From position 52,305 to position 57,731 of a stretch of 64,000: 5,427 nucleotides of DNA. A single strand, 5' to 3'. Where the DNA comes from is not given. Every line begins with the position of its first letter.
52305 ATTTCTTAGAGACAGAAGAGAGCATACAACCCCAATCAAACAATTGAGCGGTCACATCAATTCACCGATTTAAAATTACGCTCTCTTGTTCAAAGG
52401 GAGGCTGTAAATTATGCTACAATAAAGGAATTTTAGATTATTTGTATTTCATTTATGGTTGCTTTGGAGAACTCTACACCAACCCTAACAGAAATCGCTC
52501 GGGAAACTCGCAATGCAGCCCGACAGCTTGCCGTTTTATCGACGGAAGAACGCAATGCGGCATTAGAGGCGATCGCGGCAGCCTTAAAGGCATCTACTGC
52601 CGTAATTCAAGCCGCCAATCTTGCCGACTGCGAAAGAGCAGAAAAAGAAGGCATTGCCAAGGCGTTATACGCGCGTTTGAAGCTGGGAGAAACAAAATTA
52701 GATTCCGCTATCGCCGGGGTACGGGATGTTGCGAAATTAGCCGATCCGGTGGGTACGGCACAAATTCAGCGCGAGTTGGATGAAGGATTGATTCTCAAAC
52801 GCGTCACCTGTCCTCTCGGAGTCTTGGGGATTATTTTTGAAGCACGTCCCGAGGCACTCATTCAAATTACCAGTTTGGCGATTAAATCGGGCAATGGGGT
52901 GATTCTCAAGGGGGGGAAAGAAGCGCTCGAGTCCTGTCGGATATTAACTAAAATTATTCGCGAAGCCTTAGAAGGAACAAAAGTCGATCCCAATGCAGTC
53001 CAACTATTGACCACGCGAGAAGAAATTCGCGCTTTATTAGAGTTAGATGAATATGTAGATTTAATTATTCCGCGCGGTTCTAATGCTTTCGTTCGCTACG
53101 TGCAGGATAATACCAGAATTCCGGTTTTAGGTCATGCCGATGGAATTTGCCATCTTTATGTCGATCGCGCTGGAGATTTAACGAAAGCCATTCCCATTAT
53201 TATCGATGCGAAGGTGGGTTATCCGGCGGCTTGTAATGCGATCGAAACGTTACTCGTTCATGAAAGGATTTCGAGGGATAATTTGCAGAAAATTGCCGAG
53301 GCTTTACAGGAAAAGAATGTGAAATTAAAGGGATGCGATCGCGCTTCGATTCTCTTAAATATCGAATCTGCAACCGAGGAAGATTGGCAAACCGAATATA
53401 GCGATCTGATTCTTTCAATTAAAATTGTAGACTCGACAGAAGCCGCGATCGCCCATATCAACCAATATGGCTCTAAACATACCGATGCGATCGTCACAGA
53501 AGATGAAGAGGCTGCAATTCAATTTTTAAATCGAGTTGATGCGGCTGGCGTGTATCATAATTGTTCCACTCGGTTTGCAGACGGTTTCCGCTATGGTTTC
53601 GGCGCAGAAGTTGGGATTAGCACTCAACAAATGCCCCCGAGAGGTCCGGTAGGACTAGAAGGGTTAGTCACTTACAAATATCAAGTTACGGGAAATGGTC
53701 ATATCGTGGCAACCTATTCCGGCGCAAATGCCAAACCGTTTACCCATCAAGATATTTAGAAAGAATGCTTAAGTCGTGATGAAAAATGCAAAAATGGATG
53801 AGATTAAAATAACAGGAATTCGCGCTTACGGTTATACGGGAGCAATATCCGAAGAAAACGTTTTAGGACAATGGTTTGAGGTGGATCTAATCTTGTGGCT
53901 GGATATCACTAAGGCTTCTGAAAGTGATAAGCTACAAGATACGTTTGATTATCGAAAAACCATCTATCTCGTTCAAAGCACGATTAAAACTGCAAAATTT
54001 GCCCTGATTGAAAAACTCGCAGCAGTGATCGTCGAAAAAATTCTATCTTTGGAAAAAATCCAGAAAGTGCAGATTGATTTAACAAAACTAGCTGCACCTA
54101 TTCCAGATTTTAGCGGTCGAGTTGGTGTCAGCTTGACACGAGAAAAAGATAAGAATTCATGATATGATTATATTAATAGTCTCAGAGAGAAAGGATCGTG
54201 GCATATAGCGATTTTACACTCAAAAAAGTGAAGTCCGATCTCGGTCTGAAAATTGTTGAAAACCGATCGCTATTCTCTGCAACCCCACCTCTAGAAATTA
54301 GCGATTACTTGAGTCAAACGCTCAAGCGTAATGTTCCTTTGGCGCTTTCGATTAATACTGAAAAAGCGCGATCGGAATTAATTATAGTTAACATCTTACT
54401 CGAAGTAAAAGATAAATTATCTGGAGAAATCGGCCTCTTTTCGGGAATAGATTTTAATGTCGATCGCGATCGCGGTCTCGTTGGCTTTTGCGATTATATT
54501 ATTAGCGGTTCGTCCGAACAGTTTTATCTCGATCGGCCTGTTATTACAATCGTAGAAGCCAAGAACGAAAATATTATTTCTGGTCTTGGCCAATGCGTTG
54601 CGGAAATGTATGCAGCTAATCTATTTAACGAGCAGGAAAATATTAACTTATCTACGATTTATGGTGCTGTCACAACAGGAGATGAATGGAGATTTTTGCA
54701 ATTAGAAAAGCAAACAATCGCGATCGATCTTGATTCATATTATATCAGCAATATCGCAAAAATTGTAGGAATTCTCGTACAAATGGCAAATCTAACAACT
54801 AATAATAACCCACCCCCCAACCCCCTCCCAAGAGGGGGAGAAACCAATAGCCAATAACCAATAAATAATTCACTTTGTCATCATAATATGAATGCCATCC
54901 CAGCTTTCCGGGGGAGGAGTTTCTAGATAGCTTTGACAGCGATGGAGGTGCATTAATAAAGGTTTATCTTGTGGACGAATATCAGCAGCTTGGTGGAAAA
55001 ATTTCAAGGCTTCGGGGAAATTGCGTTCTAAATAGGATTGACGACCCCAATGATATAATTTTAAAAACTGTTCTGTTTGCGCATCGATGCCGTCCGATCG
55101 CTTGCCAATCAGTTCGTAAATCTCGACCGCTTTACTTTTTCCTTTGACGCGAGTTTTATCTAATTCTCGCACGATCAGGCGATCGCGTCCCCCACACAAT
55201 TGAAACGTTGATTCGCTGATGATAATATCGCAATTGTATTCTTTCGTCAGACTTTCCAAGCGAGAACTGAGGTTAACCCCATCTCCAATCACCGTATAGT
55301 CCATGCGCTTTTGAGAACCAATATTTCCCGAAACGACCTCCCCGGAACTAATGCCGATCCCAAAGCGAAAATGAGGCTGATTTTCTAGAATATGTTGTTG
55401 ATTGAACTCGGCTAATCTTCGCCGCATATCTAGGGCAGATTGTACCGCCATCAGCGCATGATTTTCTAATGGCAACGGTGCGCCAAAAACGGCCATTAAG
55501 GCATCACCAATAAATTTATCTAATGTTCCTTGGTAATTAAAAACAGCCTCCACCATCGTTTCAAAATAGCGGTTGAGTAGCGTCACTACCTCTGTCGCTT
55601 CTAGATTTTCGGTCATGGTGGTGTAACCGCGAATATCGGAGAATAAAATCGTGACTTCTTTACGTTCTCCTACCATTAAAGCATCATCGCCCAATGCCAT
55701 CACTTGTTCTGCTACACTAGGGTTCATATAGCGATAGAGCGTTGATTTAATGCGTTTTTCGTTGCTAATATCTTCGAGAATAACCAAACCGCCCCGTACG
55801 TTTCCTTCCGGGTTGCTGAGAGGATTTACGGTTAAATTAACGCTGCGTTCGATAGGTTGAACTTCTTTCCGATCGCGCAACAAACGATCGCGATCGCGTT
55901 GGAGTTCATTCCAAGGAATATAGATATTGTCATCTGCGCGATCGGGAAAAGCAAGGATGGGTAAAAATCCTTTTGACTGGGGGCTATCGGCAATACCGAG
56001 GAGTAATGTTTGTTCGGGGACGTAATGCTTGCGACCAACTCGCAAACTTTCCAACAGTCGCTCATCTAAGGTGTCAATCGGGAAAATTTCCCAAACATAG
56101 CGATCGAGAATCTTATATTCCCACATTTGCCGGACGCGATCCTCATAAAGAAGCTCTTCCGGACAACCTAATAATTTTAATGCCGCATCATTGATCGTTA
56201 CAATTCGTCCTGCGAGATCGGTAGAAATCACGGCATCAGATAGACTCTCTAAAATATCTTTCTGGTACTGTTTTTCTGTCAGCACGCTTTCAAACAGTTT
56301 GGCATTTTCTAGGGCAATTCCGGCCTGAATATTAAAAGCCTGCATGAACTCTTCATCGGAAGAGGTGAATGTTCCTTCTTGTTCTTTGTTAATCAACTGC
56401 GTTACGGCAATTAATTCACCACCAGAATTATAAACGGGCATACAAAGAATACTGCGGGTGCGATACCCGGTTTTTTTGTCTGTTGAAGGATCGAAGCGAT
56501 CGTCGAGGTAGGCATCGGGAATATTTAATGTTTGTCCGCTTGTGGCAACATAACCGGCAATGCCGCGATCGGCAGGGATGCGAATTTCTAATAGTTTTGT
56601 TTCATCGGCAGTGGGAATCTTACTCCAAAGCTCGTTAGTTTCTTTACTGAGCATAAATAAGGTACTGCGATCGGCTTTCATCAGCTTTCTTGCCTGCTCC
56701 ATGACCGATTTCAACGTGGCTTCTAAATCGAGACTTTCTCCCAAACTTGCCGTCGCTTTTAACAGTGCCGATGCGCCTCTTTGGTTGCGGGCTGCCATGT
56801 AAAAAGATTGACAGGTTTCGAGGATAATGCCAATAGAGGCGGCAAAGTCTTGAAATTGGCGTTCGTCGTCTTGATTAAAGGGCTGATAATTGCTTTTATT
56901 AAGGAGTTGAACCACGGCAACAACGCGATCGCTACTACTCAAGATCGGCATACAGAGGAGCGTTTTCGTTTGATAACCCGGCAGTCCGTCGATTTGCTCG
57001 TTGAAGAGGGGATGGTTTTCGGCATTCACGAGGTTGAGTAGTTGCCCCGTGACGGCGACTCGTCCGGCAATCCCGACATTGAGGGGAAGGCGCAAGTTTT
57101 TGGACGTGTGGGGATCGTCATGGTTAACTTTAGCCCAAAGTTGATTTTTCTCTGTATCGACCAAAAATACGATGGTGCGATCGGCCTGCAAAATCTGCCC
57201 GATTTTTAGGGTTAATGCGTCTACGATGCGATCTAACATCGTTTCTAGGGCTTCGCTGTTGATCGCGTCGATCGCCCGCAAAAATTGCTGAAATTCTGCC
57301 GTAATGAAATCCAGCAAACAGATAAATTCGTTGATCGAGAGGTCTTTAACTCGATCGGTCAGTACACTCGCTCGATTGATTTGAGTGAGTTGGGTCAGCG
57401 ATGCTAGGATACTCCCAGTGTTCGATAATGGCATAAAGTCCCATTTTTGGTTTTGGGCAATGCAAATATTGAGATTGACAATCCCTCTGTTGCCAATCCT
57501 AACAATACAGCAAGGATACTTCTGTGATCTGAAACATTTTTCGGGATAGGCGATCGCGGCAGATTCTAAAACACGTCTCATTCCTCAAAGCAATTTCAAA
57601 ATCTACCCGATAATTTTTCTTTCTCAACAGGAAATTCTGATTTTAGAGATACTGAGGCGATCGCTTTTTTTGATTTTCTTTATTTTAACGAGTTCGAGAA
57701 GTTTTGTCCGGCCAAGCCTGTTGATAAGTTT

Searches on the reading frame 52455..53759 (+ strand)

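Call 55: search_protein_families(library=pfam, proteins=[window:52455-53759:+], max_evalue=0.00001)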
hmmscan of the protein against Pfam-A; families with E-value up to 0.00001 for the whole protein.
window:52455-53759:+ (434 aa): 1 family
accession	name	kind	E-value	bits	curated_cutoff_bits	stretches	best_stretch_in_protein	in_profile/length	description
PF00171.27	Aldedh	-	7.9e-19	68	23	1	12-289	32-298/461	Aldehyde dehydrogenase family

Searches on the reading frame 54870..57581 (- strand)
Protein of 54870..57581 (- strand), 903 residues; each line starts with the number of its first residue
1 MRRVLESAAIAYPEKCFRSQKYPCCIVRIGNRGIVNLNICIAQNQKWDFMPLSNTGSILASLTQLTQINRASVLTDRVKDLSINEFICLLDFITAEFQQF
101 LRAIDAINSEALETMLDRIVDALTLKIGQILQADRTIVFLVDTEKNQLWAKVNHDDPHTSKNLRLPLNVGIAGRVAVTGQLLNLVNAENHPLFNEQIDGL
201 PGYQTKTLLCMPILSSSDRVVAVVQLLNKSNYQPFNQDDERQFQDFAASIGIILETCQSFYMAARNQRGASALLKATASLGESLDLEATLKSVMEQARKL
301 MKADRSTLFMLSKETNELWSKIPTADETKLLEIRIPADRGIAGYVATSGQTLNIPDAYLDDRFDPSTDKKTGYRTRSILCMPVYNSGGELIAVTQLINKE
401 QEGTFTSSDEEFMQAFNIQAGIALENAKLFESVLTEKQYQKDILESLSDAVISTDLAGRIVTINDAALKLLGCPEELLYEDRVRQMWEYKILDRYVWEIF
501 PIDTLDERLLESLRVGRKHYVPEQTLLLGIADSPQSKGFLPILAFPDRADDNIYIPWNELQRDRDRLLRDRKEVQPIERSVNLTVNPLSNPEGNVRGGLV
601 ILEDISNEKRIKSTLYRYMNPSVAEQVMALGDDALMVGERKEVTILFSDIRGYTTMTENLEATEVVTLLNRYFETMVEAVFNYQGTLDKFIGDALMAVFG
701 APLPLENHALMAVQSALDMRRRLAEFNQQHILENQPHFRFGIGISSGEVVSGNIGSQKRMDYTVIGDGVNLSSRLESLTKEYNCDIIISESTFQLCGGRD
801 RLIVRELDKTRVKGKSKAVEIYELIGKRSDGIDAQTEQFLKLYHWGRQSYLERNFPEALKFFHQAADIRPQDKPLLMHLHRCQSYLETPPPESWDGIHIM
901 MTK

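Call 55: search_protein_families(library=pfam, proteins=[window:54870-57581:-], max_evalue=0.00001)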
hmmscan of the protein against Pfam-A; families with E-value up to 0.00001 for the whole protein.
window:54870-57581:- (903 aa): 7 families
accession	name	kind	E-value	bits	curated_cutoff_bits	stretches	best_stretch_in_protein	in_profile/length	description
PF01590.32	GAF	-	2e-42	145.3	22.4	2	285-424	1-133/133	GAF domain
PF00211.25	Guanylate_cyc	-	1.5e-28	100.1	21.9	1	640-823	6-180/183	Adenylate and Guanylate cyclase catalytic domain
PF13185.12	GAF_2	-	3.4e-21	76.3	28.6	2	284-425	2-136/136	GAF domain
PF13492.12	GAF_3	-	2.5e-20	73.6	27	2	116-255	2-128/129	GAF domain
PF08448.16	PAS_4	-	6e-08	33.3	23.1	0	444-487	1-44/110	PAS fold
PF00989.32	PAS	-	1.5e-06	28.7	22.6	0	443-476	6-39/113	PAS fold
PF13188.13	PAS_8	-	2.3e-06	27.7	21.8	0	441-483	4-43/65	PAS domain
